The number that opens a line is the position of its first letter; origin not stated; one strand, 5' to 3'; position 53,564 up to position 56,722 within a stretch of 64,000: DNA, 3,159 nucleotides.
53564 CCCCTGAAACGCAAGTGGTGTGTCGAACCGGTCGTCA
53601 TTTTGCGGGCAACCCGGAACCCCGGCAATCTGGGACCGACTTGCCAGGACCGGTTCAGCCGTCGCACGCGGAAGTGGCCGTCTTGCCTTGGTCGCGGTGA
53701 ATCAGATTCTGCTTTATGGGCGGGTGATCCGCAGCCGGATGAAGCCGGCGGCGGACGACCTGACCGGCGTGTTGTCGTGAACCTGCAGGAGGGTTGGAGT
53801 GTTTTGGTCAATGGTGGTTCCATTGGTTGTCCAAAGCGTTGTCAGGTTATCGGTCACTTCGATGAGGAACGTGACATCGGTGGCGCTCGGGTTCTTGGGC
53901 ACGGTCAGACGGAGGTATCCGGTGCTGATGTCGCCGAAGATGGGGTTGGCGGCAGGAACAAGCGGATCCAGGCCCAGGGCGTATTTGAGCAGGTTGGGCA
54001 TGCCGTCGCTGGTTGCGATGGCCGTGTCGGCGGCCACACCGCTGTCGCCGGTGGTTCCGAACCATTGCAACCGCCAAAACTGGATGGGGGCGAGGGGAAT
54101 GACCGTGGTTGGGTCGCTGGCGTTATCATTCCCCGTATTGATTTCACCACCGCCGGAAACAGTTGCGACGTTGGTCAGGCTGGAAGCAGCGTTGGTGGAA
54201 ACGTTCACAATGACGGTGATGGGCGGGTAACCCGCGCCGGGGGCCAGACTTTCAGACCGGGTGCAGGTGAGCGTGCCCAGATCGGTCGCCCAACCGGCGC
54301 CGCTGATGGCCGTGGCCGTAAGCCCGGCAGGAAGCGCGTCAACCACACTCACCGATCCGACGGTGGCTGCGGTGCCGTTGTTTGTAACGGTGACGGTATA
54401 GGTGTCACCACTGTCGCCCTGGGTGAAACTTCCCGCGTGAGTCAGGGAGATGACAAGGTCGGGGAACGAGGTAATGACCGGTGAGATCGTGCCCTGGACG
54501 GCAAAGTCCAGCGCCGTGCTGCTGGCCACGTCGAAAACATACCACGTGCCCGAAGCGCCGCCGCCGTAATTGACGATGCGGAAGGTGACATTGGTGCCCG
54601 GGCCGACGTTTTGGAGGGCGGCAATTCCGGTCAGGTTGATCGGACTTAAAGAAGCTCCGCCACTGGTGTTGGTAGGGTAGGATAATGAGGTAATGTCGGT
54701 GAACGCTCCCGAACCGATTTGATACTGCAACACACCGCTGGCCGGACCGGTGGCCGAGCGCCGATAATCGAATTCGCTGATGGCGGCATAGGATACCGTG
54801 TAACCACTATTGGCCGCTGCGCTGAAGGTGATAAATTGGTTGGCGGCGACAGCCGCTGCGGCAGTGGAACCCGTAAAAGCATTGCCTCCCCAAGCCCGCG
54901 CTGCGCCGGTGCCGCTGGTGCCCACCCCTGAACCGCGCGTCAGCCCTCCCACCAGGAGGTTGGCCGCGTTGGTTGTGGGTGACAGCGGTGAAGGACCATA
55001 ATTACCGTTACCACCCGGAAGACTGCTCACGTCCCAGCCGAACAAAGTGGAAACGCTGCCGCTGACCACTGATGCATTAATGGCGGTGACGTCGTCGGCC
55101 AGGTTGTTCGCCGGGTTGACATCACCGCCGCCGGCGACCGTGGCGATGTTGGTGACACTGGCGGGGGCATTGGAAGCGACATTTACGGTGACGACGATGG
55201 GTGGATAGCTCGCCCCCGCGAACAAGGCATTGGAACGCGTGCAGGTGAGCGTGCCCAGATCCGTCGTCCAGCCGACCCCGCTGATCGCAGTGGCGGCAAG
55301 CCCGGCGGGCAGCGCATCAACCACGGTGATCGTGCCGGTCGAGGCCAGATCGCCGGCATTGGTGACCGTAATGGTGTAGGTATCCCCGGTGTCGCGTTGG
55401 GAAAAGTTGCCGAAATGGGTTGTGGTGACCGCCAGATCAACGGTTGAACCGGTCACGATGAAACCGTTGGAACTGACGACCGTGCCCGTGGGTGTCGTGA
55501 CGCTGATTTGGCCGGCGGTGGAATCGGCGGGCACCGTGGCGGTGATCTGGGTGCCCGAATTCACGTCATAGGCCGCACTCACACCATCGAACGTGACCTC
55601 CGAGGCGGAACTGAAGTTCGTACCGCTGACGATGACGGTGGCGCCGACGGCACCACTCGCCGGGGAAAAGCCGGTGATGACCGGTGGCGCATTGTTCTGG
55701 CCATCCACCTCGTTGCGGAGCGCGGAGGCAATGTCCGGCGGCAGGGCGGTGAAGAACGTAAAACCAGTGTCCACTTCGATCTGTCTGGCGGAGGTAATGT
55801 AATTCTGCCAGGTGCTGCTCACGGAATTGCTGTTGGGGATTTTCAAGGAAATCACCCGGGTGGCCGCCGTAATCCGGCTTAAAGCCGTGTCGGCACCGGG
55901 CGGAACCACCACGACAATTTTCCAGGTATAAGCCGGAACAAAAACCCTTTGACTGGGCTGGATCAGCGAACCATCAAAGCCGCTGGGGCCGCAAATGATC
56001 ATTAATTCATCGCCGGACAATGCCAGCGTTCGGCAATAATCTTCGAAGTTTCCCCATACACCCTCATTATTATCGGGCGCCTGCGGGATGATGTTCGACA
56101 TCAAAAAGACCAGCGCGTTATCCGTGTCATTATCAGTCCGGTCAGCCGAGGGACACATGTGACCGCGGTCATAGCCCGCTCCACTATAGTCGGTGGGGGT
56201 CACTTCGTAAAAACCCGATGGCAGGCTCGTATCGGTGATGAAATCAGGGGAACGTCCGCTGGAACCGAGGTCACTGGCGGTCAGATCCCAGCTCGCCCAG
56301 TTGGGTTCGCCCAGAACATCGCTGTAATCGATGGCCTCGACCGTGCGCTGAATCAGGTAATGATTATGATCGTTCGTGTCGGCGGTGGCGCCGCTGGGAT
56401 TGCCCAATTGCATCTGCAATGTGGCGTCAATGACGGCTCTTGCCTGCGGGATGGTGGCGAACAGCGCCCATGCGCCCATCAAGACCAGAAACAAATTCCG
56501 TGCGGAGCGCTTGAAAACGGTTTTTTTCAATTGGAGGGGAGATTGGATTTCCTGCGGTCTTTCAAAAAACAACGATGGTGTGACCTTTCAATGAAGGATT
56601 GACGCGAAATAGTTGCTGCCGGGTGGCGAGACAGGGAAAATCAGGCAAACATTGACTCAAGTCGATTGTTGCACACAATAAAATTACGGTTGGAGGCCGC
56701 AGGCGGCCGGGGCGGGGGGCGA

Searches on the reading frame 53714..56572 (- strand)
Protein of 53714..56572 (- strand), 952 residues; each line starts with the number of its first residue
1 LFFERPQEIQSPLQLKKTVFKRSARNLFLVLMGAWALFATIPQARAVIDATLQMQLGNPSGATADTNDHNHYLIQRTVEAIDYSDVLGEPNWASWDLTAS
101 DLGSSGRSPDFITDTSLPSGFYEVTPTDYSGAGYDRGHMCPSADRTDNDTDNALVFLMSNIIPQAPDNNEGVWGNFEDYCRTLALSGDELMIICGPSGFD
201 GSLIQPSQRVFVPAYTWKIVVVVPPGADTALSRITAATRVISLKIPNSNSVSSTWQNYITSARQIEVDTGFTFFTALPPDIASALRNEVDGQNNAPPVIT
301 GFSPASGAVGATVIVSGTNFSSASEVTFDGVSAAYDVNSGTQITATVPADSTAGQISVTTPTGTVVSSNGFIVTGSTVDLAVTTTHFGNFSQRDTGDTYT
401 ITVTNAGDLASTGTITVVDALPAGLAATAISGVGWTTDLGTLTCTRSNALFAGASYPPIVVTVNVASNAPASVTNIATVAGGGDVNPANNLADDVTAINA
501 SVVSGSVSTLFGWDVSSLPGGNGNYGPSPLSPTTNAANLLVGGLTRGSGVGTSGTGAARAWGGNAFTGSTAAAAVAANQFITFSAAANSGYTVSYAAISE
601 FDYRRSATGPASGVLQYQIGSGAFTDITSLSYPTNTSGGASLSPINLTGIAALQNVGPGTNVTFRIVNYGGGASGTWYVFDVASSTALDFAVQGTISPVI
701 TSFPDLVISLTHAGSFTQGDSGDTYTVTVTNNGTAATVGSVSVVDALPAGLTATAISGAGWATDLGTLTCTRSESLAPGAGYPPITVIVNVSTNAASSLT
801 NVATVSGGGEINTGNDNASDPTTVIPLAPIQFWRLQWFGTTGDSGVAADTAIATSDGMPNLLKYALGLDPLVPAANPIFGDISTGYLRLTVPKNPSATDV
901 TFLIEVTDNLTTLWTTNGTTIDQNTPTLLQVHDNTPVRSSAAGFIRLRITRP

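Call 93: search_protein_families(library=ncbifam, max_evalue=0.00001, proteins=[window:53714-56572:-])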
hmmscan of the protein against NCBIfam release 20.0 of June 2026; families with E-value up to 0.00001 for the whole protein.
window:53714-56572:- (952 aa): 2 families
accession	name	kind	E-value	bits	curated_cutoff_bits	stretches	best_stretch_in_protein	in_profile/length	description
NF058597.1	CoaZ_rpt_PGGG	domain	2.8e-10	40.1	30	1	296-367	2-82/88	choice-of-anchor Z repeating domain-containing protein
TIGR01451.2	B_ant_repeat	repeat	1.7e-08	34.3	24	1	724-752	15-42/53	DUF11 type repeat protein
